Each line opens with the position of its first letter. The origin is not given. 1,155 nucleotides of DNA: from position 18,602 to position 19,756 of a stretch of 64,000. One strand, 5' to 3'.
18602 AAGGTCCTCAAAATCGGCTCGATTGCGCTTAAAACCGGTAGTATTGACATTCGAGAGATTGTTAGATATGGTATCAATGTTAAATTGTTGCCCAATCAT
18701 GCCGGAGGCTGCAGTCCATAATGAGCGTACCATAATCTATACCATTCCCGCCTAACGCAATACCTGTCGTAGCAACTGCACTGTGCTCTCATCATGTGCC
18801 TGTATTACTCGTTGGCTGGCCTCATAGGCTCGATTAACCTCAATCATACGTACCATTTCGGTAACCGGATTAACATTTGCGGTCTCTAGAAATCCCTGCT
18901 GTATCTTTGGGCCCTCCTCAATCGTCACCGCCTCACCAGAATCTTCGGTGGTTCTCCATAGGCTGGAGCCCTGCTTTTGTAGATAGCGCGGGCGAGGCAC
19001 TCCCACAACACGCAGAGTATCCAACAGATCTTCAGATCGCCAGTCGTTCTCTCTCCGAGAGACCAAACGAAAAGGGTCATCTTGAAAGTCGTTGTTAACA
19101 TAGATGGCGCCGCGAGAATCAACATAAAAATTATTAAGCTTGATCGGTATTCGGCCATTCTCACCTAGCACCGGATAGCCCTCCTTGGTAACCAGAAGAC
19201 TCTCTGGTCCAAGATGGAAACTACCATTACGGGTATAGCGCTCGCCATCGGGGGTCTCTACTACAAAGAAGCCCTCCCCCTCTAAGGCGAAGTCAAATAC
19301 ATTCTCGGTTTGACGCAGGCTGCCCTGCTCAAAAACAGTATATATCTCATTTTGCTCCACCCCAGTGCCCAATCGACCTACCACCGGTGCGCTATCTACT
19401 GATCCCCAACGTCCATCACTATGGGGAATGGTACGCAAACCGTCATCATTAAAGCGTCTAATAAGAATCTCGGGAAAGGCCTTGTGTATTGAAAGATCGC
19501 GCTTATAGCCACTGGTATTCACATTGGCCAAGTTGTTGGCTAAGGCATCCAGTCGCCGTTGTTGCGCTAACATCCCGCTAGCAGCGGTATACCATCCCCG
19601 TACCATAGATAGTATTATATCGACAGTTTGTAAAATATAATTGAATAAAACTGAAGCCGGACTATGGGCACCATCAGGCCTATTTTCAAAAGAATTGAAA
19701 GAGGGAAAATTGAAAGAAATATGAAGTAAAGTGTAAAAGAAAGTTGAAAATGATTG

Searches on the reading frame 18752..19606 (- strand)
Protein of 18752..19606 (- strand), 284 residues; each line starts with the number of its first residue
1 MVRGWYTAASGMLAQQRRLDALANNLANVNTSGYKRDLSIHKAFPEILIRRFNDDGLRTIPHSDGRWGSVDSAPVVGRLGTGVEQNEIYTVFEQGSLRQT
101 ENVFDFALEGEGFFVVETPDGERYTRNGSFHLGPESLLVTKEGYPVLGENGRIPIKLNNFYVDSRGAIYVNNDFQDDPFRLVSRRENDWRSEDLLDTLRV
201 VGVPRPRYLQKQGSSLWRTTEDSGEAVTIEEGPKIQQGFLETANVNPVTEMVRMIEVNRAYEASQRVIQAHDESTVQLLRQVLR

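Call 44: find_homologous_proteins(query=window:18752-19606:-, max_evalue=1e-40)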
Query window:18752-19606:- (284 aa): 3176 proteins with E <= 1e-40 among 5241 candidates; the best 120 are listed.
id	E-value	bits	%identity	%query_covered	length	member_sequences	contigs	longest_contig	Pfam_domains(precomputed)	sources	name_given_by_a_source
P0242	3.8e-187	638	100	100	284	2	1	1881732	PF06429.19,PF00460.26,PF22692.2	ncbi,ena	-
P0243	1.0e-171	588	90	100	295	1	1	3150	PF06429.19,PF00460.26,PF22692.2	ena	-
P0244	7.6e-162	555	87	100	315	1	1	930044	PF06429.19,PF00460.26,PF22692.2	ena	-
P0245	3.7e-128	445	71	100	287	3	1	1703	PF06429.19,PF00460.26,PF22692.2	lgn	-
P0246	1.4e-127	443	72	100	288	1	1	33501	PF06429.19,PF00460.26,PF22692.2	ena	-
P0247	8.8e-127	440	71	100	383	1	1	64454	PF06429.19,PF00460.26,PF22692.2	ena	-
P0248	3.9e-125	435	68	100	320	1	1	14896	PF06429.19,PF00460.26,PF22692.2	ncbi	-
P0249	3.5e-124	432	68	100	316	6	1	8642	PF06429.19,PF00460.26,PF22692.2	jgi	-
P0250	5.3e-123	428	68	100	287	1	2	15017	PF06429.19,PF00460.26,PF22692.2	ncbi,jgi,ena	jgi:flagellar basal-body rod protein FlgF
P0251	2.1e-122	426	67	100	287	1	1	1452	PF06429.19,PF00460.26,PF22692.2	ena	-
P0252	3.2e-122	425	67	100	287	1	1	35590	PF06429.19,PF00460.26,PF22692.2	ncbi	-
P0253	1.3e-121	423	67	100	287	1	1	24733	PF06429.19,PF00460.26,PF22692.2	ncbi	-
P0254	3.5e-121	422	67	100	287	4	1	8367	PF06429.19,PF00460.26,PF22692.2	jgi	jgi:flagellar basal-body rod protein FlgF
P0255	6.7e-121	421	67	100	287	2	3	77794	PF06429.19,PF00460.26,PF22692.2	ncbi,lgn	ncbi:MAG: flagellar basal-body rod protein FlgF [Spirochaetota bacterium]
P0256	1.1e-120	420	66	100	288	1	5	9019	PF06429.19,PF00460.26,PF22692.2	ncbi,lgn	ncbi:MAG: flagellar basal-body rod protein FlgF [Spirochaetota bacterium]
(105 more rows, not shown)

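Call 45: find_encoding_contigs(protein=P0243, flank=3000, max_places=3)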
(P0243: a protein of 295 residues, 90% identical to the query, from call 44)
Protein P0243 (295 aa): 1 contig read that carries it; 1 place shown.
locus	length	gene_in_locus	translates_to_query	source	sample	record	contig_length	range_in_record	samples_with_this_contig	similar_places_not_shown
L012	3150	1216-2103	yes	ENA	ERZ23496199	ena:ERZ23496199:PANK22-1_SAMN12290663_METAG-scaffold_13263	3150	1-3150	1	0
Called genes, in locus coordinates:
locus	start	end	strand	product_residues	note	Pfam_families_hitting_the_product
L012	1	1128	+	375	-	?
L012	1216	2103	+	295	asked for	PF00460:Flg_bb_rod, PF22692:LlgE_F_G_D1, PF06429:Flg_bbr_C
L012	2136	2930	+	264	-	PF00460:Flg_bb_rod, PF22692:LlgE_F_G_D1, PF06429:Flg_bbr_C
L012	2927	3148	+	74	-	?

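Call 46: find_encoding_contigs(protein=P0244, flank=10000, max_places=3)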
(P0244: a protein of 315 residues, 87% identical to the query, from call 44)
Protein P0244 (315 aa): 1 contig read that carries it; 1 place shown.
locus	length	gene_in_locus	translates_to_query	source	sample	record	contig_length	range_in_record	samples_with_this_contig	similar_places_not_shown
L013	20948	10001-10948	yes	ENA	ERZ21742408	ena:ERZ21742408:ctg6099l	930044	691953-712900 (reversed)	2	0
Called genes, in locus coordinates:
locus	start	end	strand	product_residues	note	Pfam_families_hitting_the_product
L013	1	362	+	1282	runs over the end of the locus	PF07581:Glug (faint)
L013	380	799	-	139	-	-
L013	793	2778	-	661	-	PF04851:ResIII, PF17757:UvrB_inter, PF27431:UvrB_3rd, PF00271:Helicase_C, PF12344:UvrB, PF02151:UVR (weak)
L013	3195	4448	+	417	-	PF20511:PMI_typeI_cat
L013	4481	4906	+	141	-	PF02639:DUF188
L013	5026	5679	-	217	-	PF00881:Nitroreductase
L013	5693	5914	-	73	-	-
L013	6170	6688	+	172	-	-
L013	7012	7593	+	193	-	-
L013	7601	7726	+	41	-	-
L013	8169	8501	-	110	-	PF20242:Emfourin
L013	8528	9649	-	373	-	PF01447:Peptidase_M4, PF02868:Peptidase_M4_C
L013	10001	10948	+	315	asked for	PF00460:Flg_bb_rod, PF22692:LlgE_F_G_D1, PF06429:Flg_bbr_C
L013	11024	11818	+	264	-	PF00460:Flg_bb_rod, PF22692:LlgE_F_G_D1, PF06429:Flg_bbr_C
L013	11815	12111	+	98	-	PF10135:Rod-binding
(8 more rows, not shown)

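Call 57: list_cluster_members(proteins=[P0242, P0122])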
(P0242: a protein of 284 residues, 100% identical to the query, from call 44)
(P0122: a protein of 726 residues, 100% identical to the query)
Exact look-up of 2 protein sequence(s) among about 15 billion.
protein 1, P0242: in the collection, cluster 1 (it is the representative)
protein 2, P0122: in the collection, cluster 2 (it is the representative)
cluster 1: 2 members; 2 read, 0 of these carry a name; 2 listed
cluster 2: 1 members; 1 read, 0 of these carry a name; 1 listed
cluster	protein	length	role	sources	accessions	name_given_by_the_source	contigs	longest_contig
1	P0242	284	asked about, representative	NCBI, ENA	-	-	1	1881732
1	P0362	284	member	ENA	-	-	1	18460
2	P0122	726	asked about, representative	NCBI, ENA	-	-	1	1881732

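Call 58: find_encoding_contigs(protein=P0362, flank=10000, max_places=3)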
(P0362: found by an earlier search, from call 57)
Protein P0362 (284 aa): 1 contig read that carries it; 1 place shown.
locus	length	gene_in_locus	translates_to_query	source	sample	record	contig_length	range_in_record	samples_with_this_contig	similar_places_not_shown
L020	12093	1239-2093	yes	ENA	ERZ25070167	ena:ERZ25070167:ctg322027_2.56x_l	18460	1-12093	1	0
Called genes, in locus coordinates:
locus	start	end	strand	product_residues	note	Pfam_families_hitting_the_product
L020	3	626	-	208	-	?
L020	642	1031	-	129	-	-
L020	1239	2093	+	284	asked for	PF00460:Flg_bb_rod, PF22692:LlgE_F_G_D1, PF06429:Flg_bbr_C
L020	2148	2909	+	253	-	PF00460:Flg_bb_rod (weak), PF22692:LlgE_F_G_D1, PF06429:Flg_bbr_C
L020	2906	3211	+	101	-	PF10135:Rod-binding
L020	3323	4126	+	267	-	PF04542:Sigma70_r2, PF04539:Sigma70_r3 (weak), PF04545:Sigma70_r4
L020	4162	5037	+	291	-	PF04748:Polysacc_deac_2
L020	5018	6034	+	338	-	PF00814:TsaD, PF22521:HypF_C_2 (faint)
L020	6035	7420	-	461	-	PF10396:TrmE_N, PF12631:MnmE_helical, PF01926:MMR_HSR1, PF02421:FeoB_N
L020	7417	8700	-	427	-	-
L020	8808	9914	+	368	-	PF01168:Ala_racemase_N, PF00842:Ala_racemase_C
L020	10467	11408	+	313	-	PF14339:DUF4394 (faint)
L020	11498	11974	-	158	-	PF04073:tRNA_edit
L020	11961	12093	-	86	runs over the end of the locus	-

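Call 76: search_protein_families(library=pfam, proteins=[L020:10467-11408:+], max_evalue=0.01)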
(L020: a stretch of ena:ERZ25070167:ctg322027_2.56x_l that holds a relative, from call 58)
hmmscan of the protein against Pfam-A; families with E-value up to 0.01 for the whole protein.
L020:10467-11408:+ (313 aa): 3 families
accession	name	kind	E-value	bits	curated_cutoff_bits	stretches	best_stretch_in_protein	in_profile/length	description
PF14339.12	DUF4394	-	1.3e-08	34.9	29.6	0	250-278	39-67/230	Domain of unknown function (DUF4394)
PF13964.12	Kelch_6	-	7.3e-05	23.1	25.3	0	90-126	6-48/50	Kelch motif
PF13280.12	WYL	-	0.0061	17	21.8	0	283-305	31-55/70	WYL domain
